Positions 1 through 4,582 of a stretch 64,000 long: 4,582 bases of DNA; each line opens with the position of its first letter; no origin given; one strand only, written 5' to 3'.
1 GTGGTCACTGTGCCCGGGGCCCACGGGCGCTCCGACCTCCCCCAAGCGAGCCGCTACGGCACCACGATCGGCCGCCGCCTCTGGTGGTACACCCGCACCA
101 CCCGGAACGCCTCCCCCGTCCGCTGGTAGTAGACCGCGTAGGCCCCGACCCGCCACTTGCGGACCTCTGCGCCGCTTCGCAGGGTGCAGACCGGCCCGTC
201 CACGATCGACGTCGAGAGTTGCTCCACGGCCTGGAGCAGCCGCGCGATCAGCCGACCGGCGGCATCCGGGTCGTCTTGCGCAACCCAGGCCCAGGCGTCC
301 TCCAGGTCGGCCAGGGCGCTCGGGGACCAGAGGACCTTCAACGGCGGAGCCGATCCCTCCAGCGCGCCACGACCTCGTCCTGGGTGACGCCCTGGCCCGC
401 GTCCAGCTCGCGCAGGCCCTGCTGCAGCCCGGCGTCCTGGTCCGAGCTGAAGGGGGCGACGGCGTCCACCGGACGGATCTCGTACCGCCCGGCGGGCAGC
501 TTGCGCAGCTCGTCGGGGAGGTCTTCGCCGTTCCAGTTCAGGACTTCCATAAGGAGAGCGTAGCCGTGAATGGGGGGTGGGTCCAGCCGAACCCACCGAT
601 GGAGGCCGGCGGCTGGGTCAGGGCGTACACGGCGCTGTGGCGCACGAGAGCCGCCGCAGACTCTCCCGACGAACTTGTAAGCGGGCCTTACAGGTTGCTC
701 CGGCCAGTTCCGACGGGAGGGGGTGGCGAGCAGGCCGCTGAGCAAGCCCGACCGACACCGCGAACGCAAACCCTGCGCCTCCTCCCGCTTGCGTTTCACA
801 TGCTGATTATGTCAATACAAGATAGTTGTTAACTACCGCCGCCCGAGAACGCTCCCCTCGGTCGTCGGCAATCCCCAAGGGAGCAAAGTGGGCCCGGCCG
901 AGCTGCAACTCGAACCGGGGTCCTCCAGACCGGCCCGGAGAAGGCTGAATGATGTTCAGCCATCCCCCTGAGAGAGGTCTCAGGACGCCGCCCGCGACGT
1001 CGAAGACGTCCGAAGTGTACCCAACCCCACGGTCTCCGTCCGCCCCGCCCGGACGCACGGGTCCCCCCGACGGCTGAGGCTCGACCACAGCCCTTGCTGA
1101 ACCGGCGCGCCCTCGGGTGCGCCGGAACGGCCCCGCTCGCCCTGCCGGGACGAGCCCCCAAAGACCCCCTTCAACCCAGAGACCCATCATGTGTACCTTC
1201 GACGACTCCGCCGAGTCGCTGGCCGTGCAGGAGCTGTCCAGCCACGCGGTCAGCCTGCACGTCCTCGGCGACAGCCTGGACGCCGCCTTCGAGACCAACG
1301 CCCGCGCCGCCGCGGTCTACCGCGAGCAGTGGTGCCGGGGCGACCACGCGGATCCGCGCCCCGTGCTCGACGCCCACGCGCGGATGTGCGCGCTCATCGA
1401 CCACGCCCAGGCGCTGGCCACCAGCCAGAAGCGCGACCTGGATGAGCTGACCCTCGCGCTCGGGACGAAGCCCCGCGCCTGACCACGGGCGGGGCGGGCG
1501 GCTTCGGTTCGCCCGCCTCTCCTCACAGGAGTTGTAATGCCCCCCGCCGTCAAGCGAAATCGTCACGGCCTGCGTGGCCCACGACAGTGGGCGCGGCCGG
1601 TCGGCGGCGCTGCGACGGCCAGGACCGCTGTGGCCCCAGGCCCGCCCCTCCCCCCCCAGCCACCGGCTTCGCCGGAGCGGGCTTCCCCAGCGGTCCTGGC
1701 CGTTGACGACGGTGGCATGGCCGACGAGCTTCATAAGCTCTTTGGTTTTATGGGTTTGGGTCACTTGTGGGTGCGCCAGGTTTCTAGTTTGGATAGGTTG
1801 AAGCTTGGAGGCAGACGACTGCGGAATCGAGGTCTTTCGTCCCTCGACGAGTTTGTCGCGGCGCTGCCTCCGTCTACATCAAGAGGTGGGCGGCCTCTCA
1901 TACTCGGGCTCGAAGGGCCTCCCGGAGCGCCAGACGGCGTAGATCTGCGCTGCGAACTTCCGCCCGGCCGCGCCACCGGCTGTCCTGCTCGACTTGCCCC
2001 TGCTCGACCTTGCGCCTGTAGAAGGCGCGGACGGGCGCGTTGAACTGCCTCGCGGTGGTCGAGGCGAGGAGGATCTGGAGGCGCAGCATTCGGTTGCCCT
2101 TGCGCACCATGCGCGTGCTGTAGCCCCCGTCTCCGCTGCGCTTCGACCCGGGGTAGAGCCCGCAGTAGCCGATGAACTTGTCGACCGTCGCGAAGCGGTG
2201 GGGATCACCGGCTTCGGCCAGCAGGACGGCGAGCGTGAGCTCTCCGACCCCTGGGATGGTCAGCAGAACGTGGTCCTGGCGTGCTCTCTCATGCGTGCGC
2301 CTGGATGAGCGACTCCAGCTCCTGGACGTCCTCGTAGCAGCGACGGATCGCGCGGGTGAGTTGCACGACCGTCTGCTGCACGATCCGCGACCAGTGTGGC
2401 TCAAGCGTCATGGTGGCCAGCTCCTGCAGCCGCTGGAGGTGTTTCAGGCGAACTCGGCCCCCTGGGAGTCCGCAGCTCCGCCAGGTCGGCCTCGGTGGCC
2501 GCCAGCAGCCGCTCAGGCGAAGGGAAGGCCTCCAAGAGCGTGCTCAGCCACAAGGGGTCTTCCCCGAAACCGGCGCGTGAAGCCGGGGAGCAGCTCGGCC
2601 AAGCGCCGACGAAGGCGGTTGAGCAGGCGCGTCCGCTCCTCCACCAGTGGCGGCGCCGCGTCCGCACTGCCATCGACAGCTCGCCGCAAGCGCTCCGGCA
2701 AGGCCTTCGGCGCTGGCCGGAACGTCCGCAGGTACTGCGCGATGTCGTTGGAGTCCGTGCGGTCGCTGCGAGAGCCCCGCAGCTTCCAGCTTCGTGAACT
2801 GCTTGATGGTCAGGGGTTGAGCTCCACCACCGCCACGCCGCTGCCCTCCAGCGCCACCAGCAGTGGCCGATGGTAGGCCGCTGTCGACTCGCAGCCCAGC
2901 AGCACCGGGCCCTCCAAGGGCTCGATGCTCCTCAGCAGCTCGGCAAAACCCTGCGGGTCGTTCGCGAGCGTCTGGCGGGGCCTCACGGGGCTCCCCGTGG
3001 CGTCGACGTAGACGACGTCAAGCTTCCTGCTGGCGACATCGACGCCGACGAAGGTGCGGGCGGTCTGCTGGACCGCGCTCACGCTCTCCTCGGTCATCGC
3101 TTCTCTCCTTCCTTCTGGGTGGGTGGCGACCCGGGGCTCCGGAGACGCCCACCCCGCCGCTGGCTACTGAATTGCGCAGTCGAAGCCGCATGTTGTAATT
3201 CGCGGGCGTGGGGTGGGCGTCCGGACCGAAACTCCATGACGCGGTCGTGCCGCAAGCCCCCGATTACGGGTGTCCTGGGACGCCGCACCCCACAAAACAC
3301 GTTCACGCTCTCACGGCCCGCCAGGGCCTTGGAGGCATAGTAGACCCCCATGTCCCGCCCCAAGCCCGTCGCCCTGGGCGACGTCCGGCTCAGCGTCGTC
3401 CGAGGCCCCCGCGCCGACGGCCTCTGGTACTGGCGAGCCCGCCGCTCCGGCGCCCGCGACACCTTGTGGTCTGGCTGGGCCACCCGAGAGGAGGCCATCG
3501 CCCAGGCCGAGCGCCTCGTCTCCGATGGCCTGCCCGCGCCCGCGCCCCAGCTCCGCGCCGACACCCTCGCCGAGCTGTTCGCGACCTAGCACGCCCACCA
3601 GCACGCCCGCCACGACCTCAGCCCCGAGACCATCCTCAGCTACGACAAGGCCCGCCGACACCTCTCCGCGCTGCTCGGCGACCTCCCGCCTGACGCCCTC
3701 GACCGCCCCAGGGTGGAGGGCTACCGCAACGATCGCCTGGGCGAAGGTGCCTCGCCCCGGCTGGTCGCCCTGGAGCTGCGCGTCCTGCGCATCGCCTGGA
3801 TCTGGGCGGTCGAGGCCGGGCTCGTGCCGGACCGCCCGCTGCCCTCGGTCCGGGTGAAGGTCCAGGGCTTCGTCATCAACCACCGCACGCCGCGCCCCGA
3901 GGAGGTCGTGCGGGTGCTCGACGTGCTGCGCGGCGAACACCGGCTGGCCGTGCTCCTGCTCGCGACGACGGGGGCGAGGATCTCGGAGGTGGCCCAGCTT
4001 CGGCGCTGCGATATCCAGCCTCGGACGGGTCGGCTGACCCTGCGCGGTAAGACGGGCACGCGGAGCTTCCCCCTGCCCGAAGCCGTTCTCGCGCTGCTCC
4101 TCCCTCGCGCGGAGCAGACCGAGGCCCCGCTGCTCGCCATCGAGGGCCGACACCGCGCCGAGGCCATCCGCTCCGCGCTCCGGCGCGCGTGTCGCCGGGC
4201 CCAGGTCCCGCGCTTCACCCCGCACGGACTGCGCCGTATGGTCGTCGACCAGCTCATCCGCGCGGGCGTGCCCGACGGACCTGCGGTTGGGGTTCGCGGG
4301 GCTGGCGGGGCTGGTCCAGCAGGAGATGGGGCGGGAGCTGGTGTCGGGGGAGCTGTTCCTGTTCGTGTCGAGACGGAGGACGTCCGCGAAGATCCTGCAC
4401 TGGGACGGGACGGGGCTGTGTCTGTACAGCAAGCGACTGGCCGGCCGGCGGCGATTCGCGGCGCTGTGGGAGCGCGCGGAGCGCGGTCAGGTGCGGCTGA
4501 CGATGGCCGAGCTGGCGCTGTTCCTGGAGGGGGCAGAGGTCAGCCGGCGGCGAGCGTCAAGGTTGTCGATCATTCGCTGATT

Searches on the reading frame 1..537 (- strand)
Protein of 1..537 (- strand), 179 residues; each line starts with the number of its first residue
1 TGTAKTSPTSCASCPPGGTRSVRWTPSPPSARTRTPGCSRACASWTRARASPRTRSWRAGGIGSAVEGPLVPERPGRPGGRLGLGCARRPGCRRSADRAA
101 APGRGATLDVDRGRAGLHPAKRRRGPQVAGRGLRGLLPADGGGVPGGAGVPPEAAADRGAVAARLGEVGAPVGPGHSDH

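Call 65: search_protein_families(library=padloc, alignment_id=A3, max_evalue=0.01)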
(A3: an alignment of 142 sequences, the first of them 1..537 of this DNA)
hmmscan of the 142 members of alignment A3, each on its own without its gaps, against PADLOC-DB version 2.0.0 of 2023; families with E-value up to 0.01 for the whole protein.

A. member 1, window:1-537:- (179 aa): 0 families

B. families by the number of members that match (of 142 scanned): 3 families
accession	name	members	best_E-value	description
PDLC01438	Csa3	1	0.00016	"CAS-I,CAS-II,CAS-III,CAS-IV,CAS-V,CAS-VI; associated_signaling"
PDLC01720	Csa3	1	0.00065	Csa3_1_CAS-I-II-III-IV-V-VI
PDLC01183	typeIV_Cas11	1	0.0026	Putative small subunit of type IV - was DinG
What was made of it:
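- Tried and rejected: PADLOC gave weak Csa3 and type IV Cas11 hits (call 65).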

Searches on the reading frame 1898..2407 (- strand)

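Call 46: search_protein_families(library=pfam, proteins=[window:1898-2404:-], max_evalue=0.001)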
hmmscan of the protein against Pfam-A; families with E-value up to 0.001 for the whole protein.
window:1898-2404:- (168 aa): 1 family
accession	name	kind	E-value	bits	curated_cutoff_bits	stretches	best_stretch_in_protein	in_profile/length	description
PF02371.22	Transposase_20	-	7.7e-21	74.7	21.3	1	45-130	2-87/87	Transposase IS116/IS110/IS902 family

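Call 66: search_protein_families(library=padloc, proteins=[window:1901-2407:-], max_evalue=0.01)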
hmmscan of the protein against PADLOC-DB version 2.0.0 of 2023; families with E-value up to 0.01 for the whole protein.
window:1901-2407:- (169 aa): 0 families

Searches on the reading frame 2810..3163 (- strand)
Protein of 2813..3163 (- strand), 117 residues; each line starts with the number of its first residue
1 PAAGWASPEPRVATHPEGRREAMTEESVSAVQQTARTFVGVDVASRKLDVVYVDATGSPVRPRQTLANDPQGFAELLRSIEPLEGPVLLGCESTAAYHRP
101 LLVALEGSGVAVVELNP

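Call 46: search_protein_families(library=pfam, proteins=[window:2810-3097:-], max_evalue=0.001)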
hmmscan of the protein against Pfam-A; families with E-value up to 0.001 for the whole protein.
window:2810-3097:- (95 aa): 1 family
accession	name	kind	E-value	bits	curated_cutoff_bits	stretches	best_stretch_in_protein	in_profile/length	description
PF01548.23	DEDD_Tnp_IS110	-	1.4e-12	48.1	29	1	17-95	1-78/155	Transposase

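Call 66: search_protein_families(library=padloc, proteins=[window:2813-3163:-], max_evalue=0.01)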
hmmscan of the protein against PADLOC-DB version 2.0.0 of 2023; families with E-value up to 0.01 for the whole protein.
window:2813-3163:- (117 aa): 0 families

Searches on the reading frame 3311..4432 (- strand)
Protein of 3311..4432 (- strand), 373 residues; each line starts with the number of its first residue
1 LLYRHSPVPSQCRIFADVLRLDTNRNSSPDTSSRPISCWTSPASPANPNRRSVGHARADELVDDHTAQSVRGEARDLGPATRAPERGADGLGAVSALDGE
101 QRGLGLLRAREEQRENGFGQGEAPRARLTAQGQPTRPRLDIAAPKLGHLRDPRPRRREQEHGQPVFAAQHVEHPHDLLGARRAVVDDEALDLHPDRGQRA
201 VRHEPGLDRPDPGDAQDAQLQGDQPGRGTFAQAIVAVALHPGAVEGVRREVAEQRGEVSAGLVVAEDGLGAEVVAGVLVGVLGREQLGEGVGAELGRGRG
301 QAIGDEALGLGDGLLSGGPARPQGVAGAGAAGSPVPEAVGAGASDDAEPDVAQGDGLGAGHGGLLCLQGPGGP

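Call 13: search_protein_families(library=pfam, proteins=[window:3311-4432:-], max_evalue=0.001)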
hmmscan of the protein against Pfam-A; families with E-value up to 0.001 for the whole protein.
window:3311-4432:- (373 aa): 0 families

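Call 49: search_protein_families(library=padloc, proteins=[window:3311-4432:-], max_evalue=0.1)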
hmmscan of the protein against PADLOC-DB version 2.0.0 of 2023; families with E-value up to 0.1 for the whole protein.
window:3311-4432:- (373 aa): 0 families

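Call 67: search_solved_structures(query=window:3311-4432:-, max_evalue=0.01)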
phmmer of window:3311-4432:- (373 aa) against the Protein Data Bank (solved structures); distinct sequences matched with E-value up to 0.01: 0.
